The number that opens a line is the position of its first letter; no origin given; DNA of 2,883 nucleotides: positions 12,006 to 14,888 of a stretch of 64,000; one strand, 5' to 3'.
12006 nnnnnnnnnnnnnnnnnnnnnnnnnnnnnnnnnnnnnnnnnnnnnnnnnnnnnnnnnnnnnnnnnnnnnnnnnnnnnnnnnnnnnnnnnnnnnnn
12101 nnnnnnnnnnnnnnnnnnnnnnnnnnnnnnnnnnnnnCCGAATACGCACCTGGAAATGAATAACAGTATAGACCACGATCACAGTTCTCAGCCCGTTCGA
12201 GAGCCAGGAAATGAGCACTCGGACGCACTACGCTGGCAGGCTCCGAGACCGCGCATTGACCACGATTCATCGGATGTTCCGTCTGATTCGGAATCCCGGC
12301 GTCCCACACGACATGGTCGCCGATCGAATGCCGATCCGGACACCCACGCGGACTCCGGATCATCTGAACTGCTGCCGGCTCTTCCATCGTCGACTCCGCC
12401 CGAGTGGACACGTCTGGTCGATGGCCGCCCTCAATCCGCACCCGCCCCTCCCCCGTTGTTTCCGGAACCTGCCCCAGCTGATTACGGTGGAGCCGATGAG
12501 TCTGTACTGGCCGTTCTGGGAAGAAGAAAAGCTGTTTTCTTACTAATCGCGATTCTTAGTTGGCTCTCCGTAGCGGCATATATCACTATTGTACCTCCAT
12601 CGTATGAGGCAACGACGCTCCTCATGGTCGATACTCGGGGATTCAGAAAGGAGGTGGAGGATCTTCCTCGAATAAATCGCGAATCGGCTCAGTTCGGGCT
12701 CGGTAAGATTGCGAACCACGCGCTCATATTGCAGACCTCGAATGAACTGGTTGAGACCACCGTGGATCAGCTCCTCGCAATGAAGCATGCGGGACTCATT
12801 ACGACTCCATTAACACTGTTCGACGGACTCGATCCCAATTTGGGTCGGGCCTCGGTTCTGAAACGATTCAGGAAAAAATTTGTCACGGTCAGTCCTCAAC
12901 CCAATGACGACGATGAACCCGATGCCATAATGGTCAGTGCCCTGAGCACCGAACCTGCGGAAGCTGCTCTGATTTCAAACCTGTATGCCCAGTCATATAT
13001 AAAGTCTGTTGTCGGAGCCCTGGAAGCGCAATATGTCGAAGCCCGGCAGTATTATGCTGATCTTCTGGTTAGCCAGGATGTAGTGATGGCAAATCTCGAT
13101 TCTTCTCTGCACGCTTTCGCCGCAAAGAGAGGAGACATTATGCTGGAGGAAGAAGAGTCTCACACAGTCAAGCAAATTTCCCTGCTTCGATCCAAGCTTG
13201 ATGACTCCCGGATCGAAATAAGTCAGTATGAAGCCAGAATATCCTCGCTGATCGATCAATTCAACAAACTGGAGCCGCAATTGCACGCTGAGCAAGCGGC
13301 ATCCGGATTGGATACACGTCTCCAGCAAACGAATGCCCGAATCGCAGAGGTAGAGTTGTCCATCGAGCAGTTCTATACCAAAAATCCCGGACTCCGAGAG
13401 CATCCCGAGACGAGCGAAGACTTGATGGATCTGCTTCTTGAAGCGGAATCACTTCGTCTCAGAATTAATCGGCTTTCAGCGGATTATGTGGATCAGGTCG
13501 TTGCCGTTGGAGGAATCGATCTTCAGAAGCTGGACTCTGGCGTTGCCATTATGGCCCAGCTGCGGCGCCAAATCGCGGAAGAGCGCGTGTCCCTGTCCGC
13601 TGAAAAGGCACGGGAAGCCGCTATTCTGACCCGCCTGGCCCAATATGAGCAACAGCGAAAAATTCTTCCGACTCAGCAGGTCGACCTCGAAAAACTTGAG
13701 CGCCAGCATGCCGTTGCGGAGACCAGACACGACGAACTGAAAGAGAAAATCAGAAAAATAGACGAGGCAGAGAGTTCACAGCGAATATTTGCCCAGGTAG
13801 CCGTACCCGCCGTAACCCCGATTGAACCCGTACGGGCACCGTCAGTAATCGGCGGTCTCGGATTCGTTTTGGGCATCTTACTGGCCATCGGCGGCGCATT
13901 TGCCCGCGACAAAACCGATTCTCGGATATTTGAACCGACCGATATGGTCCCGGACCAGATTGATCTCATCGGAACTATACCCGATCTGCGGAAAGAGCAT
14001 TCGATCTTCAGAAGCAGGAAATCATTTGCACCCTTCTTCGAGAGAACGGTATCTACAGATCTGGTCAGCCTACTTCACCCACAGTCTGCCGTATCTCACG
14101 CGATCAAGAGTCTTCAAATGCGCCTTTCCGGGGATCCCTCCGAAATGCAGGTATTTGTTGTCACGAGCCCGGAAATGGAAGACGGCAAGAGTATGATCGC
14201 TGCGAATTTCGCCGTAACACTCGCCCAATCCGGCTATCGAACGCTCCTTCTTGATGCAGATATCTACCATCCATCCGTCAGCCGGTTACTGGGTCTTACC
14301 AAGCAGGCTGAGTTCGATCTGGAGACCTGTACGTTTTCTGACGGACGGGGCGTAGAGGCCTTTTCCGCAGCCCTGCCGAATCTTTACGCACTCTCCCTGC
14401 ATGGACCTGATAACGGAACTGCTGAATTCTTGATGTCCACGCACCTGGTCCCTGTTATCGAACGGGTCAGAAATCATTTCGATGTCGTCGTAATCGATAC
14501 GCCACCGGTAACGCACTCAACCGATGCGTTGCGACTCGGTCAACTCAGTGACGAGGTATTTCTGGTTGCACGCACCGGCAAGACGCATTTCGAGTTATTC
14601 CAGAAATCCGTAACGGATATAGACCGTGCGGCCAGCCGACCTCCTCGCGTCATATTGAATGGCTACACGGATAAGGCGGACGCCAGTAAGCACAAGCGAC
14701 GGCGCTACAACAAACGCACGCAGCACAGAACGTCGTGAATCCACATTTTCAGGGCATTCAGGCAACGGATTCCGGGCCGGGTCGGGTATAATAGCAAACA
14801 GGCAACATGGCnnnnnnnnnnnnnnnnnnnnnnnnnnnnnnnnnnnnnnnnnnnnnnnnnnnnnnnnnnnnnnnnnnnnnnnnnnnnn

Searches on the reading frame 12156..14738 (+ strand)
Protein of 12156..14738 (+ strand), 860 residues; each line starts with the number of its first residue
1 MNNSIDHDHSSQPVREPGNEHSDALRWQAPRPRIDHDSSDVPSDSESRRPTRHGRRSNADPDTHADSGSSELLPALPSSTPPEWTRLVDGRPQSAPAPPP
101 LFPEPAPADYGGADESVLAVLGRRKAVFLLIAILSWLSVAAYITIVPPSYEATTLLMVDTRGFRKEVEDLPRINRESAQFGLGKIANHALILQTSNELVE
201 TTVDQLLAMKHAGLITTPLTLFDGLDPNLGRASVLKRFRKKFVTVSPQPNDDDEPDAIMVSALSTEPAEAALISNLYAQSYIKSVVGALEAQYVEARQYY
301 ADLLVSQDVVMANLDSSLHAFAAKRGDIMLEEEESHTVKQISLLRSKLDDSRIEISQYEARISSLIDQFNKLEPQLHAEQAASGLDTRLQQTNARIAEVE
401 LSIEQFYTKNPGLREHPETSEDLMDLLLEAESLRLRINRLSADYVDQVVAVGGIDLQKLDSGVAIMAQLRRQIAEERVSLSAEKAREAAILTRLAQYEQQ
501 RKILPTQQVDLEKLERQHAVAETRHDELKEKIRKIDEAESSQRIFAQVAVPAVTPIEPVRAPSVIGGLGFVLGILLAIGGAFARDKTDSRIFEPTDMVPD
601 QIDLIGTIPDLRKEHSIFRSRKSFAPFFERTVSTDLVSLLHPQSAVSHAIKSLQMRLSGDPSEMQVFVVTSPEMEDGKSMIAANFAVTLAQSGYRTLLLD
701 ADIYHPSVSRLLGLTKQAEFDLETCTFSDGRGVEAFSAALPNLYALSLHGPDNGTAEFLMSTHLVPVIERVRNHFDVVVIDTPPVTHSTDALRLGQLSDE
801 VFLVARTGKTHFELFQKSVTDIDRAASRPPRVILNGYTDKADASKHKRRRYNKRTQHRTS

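Call 7: search_protein_families(library=pfam, proteins=[window:12156-14738:+], max_evalue=0.001)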
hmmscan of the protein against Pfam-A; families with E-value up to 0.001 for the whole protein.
window:12156-14738:+ (860 aa): 5 families
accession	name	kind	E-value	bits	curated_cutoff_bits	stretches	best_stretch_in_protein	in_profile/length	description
PF10609.15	ParA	-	1.2e-10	41.6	27.1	1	676-787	15-124/246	NUBPL iron-transfer P-loop NTPase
PF01656.29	CbiA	-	1.9e-06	28.3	25.4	1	669-807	3-54/125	CobQ/CobB/MinD/ParA nucleotide binding domain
PF13614.12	AAA_31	-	9.1e-06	26.2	27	1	677-788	14-131/177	AAA domain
PF02706.20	Wzz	-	0.00014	22.5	25.5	1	118-193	9-79/91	Chain length determinant protein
PF02374.21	ArsA_ATPase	-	0.00063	19.5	24.3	0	772-803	122-153/305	Anion-transporting ATPase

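Call 46: search_protein_families(library=ncbifam, proteins=[window:12156-14738:+], max_evalue=0.001)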
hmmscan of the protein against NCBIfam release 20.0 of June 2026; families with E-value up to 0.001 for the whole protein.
window:12156-14738:+ (860 aa): 19 families
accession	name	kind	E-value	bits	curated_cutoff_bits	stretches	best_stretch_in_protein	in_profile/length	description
TIGR01005.1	eps_transp_fam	subfamily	1.9e-33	115.7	411.7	1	117-858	9-738/754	exopolysaccharide transport protein family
TIGR01007.1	eps_fam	subfamily_domain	4.6e-26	91.6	108.05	1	655-844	10-197/204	polysaccharide biosynthesis tyrosine autokinase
NF007350.0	PRK09841.1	equivalog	4.3e-22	78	1248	1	495-843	356-709/726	tyrosine-protein kinase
TIGR03029.1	EpsG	equivalog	1.9e-19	69.9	313.8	1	627-812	64-250/274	chain length determinant protein tyrosine kinase EpsG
NF008568.0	PRK11519.1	equivalog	3.7e-19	68.4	1068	1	471-843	342-704/720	tyrosine-protein kinase Wzc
TIGR03018.1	pepcterm_TyrKin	hypoth_equivalog_domain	2.4e-18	66.2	230.65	1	662-825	33-199/207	XrtA-associated tyrosine autokinase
TIGR03007.1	pepcterm_ChnLen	equivalog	8.5e-16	57.2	278.85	1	255-627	121-479/498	XrtA system polysaccharide chain length determinant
NF041136.1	MrpORP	equivalog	1.4e-09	37.8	450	1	666-720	7-61/365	iron-sulfur cluster carrier protein MrpORP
TIGR01968.1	minD_bact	equivalog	3.6e-08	33.1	212.9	1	665-784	2-121/261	septum site-determining protein MinD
TIGR03815.1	CpaE_hom_Actino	equivalog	5.7e-08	32.3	154.45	1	669-804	116-251/340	septum site-determining protein Ssd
NF008669.0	PRK11670.1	equivalog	8.3e-08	31.5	348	1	666-718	109-161/369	iron-sulfur cluster carrier protein ApbC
TIGR01969.1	minD_arch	subfamily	3.4e-06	26.4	201.75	1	670-787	6-121/251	cell division ATPase MinD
NF010443.0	PRK13869.1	subfamily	2.8e-05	23.1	446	0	663-718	120-174/405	plasmid-partitioning protein RepA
NF047398.1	AAA_KGGVGR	domain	2.9e-05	24.5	90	0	677-716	15-54/190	KGGVGR-motif variant AAA ATPase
NF041546.1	ParA_partition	equivalog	2.9e-05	23.7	180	0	677-702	12-37/203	ParA family partition ATPase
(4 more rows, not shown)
